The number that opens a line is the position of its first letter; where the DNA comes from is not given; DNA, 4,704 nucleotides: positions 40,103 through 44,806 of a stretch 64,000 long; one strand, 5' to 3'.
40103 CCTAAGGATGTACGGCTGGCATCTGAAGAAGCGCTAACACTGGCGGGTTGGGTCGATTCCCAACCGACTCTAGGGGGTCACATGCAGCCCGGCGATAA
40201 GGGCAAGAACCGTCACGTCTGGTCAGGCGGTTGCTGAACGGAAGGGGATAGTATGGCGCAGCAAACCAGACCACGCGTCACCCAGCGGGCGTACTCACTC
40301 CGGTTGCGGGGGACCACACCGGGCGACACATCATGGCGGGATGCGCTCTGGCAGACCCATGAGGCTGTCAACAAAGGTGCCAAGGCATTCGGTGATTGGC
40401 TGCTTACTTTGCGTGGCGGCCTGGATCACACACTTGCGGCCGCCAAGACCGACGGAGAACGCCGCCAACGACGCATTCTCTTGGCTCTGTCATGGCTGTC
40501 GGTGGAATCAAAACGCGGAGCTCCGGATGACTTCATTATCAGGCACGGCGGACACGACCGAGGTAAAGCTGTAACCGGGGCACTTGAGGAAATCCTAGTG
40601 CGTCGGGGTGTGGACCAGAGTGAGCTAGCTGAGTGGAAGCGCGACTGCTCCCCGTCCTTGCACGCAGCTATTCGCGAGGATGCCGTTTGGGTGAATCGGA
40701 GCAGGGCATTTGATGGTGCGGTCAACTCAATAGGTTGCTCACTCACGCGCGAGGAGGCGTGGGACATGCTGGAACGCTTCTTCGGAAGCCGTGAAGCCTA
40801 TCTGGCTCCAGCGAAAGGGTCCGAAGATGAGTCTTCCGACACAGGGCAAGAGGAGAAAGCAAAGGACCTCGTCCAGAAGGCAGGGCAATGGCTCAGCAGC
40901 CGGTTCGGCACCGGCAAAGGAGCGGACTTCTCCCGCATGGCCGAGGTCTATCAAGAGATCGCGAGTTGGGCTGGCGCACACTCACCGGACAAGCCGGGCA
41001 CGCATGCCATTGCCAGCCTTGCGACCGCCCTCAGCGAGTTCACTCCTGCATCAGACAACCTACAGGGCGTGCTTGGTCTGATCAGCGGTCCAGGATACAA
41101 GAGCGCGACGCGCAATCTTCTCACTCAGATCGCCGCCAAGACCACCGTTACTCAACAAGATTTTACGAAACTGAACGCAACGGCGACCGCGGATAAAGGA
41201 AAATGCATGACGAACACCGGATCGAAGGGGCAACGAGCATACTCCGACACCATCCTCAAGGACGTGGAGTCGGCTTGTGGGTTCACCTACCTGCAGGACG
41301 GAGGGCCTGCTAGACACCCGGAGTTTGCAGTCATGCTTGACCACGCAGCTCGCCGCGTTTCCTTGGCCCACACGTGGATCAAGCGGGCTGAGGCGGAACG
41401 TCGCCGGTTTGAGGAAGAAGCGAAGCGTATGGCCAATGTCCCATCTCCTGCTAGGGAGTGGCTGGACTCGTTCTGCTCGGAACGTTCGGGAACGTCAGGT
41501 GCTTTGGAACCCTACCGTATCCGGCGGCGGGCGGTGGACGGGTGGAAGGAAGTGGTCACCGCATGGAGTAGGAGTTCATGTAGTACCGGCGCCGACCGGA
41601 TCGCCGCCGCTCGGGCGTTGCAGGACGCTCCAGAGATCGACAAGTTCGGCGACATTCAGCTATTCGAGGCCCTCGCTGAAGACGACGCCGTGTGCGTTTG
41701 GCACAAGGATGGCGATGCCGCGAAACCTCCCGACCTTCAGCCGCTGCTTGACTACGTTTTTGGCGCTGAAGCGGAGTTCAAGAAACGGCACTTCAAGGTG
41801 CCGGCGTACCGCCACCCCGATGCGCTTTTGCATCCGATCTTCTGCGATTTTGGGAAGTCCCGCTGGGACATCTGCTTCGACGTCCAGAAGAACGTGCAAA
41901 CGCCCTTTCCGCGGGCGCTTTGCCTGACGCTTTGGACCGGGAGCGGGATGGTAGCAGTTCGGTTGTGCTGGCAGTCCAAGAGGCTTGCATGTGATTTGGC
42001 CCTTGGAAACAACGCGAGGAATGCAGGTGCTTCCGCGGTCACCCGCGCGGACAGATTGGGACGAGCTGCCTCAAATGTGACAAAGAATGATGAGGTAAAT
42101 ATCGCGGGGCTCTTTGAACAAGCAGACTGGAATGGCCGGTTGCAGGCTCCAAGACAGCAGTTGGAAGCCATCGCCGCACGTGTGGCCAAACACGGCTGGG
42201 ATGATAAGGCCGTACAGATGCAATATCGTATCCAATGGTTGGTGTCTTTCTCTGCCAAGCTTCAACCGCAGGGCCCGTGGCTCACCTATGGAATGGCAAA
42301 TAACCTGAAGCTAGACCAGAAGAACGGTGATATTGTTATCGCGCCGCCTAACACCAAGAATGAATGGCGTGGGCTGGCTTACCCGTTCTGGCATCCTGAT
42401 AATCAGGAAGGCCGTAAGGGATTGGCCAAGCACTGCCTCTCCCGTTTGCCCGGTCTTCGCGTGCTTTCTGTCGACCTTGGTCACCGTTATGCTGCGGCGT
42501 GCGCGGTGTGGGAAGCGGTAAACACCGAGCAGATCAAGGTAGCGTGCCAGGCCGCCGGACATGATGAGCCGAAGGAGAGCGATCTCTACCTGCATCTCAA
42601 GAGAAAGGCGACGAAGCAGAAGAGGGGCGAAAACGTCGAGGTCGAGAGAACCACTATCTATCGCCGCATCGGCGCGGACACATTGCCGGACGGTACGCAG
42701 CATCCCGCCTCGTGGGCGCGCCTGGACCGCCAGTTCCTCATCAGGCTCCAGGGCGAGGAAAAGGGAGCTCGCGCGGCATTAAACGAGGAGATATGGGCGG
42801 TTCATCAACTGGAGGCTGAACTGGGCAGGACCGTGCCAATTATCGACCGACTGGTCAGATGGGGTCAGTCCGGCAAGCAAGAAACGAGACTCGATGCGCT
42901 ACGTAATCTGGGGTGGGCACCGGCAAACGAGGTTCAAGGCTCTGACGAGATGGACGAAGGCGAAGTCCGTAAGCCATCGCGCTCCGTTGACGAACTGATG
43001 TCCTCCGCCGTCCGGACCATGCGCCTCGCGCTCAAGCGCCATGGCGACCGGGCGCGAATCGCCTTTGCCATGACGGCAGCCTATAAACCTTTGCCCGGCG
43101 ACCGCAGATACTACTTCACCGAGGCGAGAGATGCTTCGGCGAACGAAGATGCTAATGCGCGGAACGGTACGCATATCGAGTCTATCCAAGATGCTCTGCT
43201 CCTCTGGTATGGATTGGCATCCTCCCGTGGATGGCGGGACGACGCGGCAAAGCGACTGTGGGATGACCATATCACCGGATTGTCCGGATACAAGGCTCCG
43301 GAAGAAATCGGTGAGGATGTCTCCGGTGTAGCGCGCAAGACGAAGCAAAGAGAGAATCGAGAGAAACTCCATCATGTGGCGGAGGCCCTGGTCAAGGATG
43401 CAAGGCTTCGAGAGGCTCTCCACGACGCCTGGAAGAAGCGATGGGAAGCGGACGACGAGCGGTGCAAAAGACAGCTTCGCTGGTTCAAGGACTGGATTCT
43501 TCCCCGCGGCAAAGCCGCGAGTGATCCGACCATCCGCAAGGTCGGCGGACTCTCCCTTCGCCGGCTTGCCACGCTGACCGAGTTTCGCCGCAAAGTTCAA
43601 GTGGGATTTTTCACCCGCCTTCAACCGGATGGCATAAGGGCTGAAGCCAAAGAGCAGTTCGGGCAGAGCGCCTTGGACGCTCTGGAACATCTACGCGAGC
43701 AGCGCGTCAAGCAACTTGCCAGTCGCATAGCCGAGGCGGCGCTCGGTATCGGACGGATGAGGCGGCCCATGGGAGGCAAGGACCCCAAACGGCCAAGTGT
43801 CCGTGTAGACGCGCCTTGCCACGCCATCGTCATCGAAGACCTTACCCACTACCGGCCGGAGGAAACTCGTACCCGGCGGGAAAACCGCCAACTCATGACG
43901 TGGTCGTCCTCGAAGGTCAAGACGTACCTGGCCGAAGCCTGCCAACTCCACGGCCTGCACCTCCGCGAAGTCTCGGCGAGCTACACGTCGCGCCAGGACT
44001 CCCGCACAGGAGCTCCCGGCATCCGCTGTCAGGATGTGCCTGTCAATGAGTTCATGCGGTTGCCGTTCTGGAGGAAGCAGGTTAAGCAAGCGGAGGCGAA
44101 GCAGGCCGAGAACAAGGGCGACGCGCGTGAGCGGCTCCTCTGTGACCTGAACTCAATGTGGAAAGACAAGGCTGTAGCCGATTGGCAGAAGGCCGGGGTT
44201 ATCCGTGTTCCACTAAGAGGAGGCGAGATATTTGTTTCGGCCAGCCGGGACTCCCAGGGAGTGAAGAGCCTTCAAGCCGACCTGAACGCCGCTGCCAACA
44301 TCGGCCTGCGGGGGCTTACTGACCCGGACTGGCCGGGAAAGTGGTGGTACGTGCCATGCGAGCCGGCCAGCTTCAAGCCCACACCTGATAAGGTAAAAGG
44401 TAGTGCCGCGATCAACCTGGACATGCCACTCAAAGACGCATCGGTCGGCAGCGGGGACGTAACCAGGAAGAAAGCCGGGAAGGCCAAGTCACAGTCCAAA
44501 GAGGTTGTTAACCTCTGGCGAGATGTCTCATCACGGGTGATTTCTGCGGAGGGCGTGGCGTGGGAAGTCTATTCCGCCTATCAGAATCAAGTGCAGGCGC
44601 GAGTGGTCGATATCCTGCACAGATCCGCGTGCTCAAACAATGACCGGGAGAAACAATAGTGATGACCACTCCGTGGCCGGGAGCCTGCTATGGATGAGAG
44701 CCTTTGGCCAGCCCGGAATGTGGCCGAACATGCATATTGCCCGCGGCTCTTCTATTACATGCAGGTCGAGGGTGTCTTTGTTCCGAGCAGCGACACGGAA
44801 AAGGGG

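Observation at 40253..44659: Cas12b homologue is 1468 aa, far longer than characterised Cas12b enzymes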

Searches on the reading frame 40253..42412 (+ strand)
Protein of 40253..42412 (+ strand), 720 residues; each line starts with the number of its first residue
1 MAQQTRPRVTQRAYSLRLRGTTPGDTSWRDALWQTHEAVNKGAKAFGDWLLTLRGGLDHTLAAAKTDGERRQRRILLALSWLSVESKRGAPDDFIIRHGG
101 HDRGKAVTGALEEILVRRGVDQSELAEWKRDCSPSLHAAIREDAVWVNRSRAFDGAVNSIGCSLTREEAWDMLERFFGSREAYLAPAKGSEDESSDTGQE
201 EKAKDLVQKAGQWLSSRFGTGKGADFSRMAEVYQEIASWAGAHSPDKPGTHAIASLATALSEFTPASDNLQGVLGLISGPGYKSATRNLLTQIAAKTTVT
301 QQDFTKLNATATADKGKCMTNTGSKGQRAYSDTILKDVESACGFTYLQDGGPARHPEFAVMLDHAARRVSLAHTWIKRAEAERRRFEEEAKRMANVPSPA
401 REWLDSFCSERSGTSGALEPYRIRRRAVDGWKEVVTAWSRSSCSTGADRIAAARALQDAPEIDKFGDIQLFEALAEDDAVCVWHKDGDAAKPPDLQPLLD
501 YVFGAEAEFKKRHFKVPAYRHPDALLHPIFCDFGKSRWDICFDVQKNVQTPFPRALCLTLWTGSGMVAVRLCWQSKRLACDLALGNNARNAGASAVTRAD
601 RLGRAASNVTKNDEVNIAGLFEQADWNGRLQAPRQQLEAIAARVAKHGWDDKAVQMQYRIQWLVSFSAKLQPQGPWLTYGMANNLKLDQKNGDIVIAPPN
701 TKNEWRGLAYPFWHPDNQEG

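Call 72: predict_structure(alignment_id=A3)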
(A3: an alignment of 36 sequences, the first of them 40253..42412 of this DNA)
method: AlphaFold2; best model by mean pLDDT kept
length: 720 residues; sequences in the alignment: 36
mean_pLDDT: 78.3   pTM: 0.73
mean pLDDT of the five models: 78.3, 76.9, 76.0, 75.5, 74.5
residues with pLDDT >= 90: 246; 70-90: 295; 50-70: 88; < 50: 91
segments of 3 or more residues with pLDDT < 50: 1-10, 190-204, 322-324, 587-601, 622-624, 669-675, 688-720
pLDDT, mean of each block of 10 residues (from residue 1): 43 81 88 95 96 93 90 95 92 82 86 94 93 92 93 91 78 84 77 35 61 73 66 92 85 90 77 77 80 91 93 84 63 91 78 80 90 90 89 89 91 79 80 89 88 87 78 87 82 88 90 89 88 76 61 83 90 83 55 47 53 51 59 91 94 95 72 50 55 36 29 26
secondary structure, 60 per line:
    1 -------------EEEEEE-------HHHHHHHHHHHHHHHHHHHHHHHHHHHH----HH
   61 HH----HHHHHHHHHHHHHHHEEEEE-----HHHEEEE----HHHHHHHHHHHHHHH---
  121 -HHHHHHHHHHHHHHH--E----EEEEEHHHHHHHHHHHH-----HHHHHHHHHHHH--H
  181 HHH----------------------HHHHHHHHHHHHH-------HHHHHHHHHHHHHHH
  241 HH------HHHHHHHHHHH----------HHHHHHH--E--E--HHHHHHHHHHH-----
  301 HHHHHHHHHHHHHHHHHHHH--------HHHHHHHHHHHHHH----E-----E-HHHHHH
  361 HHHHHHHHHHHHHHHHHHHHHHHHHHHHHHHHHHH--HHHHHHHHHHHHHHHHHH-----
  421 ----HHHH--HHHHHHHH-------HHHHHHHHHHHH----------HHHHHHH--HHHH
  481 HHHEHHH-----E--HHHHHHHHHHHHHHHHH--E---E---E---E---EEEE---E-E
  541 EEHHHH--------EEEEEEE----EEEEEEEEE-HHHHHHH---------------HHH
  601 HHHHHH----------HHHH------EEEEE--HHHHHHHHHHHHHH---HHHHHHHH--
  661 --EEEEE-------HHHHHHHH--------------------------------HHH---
elements in order (helices of 4 or more, strands of 3 or more residues): E14-19 H27-54 H59-62 H67-81 E82-86 E95-98 H103-117 H122-136 E144-148 H149-160 H166-177 H180-183 H206-218 H226-242 H249-259 H270-276 H285-295 H301-320 H329-342 H355-395 H398-415 H425-428 H431-438 H446-457 H468-474 H477-483 H496-512 E531-534 E540-542 H543-546 E555-561 E566-574 H576-582 H598-606 H617-620 E627-631 H634-647 H651-658 E663-667 H675-682

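Call 75: fold_search(model_id=the predicted structure, library=pdb)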
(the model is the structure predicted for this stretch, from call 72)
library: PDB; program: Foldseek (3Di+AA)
matches with E <= 10: 150; with E <= 0.001: 19
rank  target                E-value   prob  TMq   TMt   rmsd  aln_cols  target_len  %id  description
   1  9klo_A                4.1e-59  1.00  0.71  0.39   6.4       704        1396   59  Cryo-EM structure of ChCas12b-sgRNA-extended non-target DNA ternary complex (Complex-B) (released 2025-07-02)
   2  9kln_A                8.1e-58  1.00  0.73  0.40   6.5       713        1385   58  Cryo-EM structure of ChCas12b-sgRNA-target DNA ternary complex (Complex-A) (released 2025-07-02)
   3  9klq_A                6.9e-44  1.00  0.59  0.35   6.4       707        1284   48  Cryo-EM structure of ChCas12b-sgRNA-extended non-target DNA ternary complex (Complex-D) (released 2025-07-02)
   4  9klp_A                4.8e-43  1.00  0.58  0.35   6.4       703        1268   47  Cryo-EM structure of ChCas12b-sgRNA-extended non-target DNA ternary complex (Complex-C) (released 2025-07-02)
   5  7eu9_A                9.9e-11  1.00  0.46  0.33  12.8       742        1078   12  Crystal structure of the selenomethionine(SeMet)-derived Cas12i1 R-loop complex before target DNA cleavage (released 2021-05-26)
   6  6ltu_A                2.9e-10  1.00  0.46  0.34  10.6       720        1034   13  Crystal structure of Cas12i2 ternary complex with double Mg2+ bound in catalytic pocket (released 2020-10-28)
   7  7d2l_A                4.5e-10  1.00  0.42  0.30  14.8       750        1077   10  Crystal structure of the Cas12i1 R-loop complex before target DNA cleavage (released 2021-05-19)
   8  6ltr_A                7.2e-10  1.00  0.43  0.32  11.6       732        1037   13  Crystal structure of Cas12i2 ternary complex with single Mg2+ bound in catalytic pocket (released 2020-10-28)
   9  7d3j_A                8.2e-10  1.00  0.44  0.32  13.1       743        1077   11  Crystal structure of the Cas12i1 R-loop complex after target DNA cleavage (released 2021-05-19)
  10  5u30_A                2.7e-09  1.00  0.40  0.28  12.1       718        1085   15  Crystal structure of AacC2c1-sgRNA-extended target DNA ternary complex (released 2017-01-25)
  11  6lu0_A                2.2e-08  1.00  0.36  0.29  11.3       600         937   12  Crystal structure of Cas12i2 ternary complex with 12 nt spacer (released 2020-10-28)
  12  6w5c_A                2.8e-08  1.00  0.43  0.32  11.6       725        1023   11  Cryo-EM structure of Cas12i(E894A)-crRNA-dsDNA complex (released 2020-09-16)
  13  5wti_Z                5.8e-08  1.00  0.40  0.30  13.8       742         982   12  Crystal structure of the CRISPR-associated protein in complex with crRNA and DNA (released 2017-11-01)
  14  5wqe_A                1.5e-06  1.00  0.31  0.24  15.8       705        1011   15  Crystal structure of Alicyclobacillus acidoterrestris C2c1 in complex with single-guide RNA at 3.1 Angstrom resolution (released 2017-01-25)
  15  7d8c_A                3.2e-06  1.00  0.39  0.29  14.3       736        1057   13  Crystal structure of the Cas12i1-crRNA binary complex (released 2021-05-19)
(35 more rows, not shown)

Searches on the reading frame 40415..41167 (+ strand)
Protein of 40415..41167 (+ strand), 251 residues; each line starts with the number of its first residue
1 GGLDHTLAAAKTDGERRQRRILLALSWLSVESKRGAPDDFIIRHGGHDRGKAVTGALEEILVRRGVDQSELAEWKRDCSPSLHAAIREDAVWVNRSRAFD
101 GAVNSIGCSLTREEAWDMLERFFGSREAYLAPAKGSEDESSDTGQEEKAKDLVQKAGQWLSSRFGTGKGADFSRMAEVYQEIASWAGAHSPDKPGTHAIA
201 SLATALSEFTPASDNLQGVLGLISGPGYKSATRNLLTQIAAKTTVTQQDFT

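Call 78: search_protein_families(library=pfam, proteins=[window:40415-41167:+], max_evalue=1)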
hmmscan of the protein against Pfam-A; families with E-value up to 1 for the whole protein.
window:40415-41167:+ (251 aa): 1 family
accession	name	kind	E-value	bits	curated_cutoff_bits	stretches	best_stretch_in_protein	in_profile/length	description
PF25806.1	RHH_ERCC6L2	-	0.054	14.2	27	1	109-150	31-72/75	ERCC6L2-like, ribbon-helix-helix domain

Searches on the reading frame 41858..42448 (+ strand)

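Call 78: search_protein_families(library=pfam, proteins=[window:41858-42448:+], max_evalue=1)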
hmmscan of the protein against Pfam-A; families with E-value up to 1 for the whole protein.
window:41858-42448:+ (197 aa): 1 family
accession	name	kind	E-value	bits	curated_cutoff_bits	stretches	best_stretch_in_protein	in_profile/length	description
PF20336.3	DUF6631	-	0.086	13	27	1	19-64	107-150/157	Family of unknown function (DUF6631)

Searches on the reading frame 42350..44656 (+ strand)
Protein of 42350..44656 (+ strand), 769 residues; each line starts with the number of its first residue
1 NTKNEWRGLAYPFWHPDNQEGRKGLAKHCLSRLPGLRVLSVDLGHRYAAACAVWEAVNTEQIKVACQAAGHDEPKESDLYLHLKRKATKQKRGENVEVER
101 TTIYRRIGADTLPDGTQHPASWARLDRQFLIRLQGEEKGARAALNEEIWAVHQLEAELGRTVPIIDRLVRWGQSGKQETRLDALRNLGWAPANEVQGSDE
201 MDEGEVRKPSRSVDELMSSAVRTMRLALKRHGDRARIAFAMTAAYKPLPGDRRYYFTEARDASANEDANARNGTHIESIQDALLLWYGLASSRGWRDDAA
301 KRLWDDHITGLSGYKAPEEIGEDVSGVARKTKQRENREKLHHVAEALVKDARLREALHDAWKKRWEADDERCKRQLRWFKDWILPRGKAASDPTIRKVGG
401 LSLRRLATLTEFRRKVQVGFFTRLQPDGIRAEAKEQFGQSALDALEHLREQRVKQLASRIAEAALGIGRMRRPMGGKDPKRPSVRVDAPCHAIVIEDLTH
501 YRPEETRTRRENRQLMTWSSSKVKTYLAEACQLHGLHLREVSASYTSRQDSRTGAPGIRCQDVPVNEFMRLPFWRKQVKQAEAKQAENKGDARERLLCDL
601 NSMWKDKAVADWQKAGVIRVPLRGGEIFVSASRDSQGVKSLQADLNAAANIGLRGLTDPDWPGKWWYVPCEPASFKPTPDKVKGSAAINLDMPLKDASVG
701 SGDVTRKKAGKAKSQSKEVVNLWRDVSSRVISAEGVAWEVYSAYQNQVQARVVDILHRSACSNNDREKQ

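Call 70: predict_structure(alignment_id=A4)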
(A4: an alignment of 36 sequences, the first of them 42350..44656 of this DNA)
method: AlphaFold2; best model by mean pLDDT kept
length: 769 residues; sequences in the alignment: 36
mean_pLDDT: 73.3   pTM: 0.63
mean pLDDT of the five models: 73.3, 67.0, 66.2, 63.3, 61.0
residues with pLDDT >= 90: 141; 70-90: 363; 50-70: 128; < 50: 137
segments of 3 or more residues with pLDDT < 50: 1-28, 195-208, 502-511, 545-560, 623-640, 659-665, 684-687, 699-717, 727-735, 762-769
pLDDT, mean of each block of 10 residues (from residue 1): 29 41 44 81 76 90 91 76 83 80 81 67 87 71 88 88 80 73 87 51 44 85 88 93 88 91 93 94 92 82 93 87 73 91 94 95 92 88 75 69 80 87 87 73 82 89 78 52 67 79 43 65 90 86 51 39 74 84 85 82 81 69 41 36 70 67 55 79 56 67 36 48 56 55 68 64 45
secondary structure, 60 per line:
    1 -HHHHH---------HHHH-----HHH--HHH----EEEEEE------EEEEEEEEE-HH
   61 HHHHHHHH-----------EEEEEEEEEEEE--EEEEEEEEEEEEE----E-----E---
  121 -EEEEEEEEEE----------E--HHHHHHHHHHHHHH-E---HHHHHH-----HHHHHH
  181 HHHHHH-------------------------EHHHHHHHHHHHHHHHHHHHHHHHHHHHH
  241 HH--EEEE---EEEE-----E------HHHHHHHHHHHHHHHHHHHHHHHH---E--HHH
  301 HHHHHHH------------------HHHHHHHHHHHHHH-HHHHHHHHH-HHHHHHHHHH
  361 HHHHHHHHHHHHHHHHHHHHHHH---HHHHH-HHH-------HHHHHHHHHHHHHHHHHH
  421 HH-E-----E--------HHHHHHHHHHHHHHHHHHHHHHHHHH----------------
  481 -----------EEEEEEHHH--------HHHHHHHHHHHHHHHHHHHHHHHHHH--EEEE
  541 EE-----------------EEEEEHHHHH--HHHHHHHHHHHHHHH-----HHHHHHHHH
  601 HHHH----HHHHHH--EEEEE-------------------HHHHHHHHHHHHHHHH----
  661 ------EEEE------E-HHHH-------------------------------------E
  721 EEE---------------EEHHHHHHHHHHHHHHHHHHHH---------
elements in order (helices of 4 or more, strands of 3 or more residues): H2-6 H16-19 E37-42 E49-57 H59-68 E80-91 E94-106 E122-131 H145-158 H164-169 H175-186 H213-242 E245-248 E252-255 H268-291 H298-307 H326-339 H341-349 H351-383 H387-391 H403-422 H439-464 E492-497 H509-534 E537-542 E560-564 H565-569 H572-586 H592-604 H609-614 E617-621 H641-656 E667-670 H679-682 E720-723 H741-760

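Call 74: fold_search(model_id=the predicted structure, library=pdb)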
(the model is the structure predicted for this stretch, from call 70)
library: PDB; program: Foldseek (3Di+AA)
matches with E <= 10: 323; with E <= 0.001: 8
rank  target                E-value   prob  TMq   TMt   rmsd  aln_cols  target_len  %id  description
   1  9klq_A                1.5e-60  1.00  0.72  0.46   6.3       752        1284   58  Cryo-EM structure of ChCas12b-sgRNA-extended non-target DNA ternary complex (Complex-D) (released 2025-07-02)
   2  9kln_A                2.4e-60  1.00  0.73  0.43   6.1       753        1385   56  Cryo-EM structure of ChCas12b-sgRNA-target DNA ternary complex (Complex-A) (released 2025-07-02)
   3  9klo_A                5.0e-60  1.00  0.74  0.43   6.1       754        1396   58  Cryo-EM structure of ChCas12b-sgRNA-extended non-target DNA ternary complex (Complex-B) (released 2025-07-02)
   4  9klp_A                1.4e-58  1.00  0.71  0.45   6.5       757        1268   57  Cryo-EM structure of ChCas12b-sgRNA-extended non-target DNA ternary complex (Complex-C) (released 2025-07-02)
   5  5u30_A                1.9e-09  1.00  0.38  0.29  10.6       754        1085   18  Crystal structure of AacC2c1-sgRNA-extended target DNA ternary complex (released 2017-01-25)
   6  5wti_Z                2.7e-09  1.00  0.37  0.30  10.8       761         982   17  Crystal structure of the CRISPR-associated protein in complex with crRNA and DNA (released 2017-11-01)
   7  5wqe_A                7.1e-09  1.00  0.38  0.30  11.2       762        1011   19  Crystal structure of Alicyclobacillus acidoterrestris C2c1 in complex with single-guide RNA at 3.1 Angstrom resolution (released 2017-01-25)
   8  5u34_A                7.4e-09  1.00  0.32  0.26  17.1       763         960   16  Crystal structure of AacC2c1-sgRNA binary complex (released 2017-01-25)
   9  8zqc_A                1.3e-03  1.00  0.26  0.23  15.1       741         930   10  Cryo-EM structure of Cas12X2 with crRNA and Target DNA (released 2025-06-04)
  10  6ltu_A                1.5e-03  1.00  0.25  0.20  15.9       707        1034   12  Crystal structure of Cas12i2 ternary complex with double Mg2+ bound in catalytic pocket (released 2020-10-28)
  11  9ix6_A                1.6e-03  1.00  0.24  0.27  12.5       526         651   11  Cryo-EM structure of Cas12X2 with crRNA (released 2026-02-04)
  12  8xca_A                2.6e-03  1.00  0.19  0.21  11.3       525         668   11  Cryo-EM structure of Cas12o1, crRNA and target DNA complex (released 2024-12-11)
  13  8zqb_A                7.0e-03  1.00  0.18  0.18  13.5       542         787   11  Cryo-EM structure of Cas12X with crRNA (released 2025-06-04)
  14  6w64_A                1.6e-02  0.96  0.21  0.18  19.0       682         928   10  Cryo-EM structure of Cas12i-crRNA-dsDNA complex in I1 state (released 2020-09-16)
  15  6w5c_A                2.4e-02  0.97  0.23  0.18  18.6       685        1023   11  Cryo-EM structure of Cas12i(E894A)-crRNA-dsDNA complex (released 2020-09-16)
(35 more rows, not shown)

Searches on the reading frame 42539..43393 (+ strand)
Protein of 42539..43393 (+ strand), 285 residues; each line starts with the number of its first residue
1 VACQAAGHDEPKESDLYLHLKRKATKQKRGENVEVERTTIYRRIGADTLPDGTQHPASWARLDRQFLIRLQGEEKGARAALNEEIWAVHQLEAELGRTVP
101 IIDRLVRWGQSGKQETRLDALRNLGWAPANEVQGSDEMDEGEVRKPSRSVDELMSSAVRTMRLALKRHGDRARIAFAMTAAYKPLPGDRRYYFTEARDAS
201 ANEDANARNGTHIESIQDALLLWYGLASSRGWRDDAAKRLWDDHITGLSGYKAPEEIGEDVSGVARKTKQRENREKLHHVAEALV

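Call 78: search_protein_families(library=pfam, proteins=[window:42539-43393:+], max_evalue=1)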
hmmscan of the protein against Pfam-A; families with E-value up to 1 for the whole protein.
window:42539-43393:+ (285 aa): 1 family
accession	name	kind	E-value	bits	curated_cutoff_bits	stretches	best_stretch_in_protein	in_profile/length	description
PF22111.2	MtrC-MtrF_N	-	0.071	13.4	27.7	1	31-57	88-114/126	Decaheme cytochrome c component MtrC/MtrF N-terminal domain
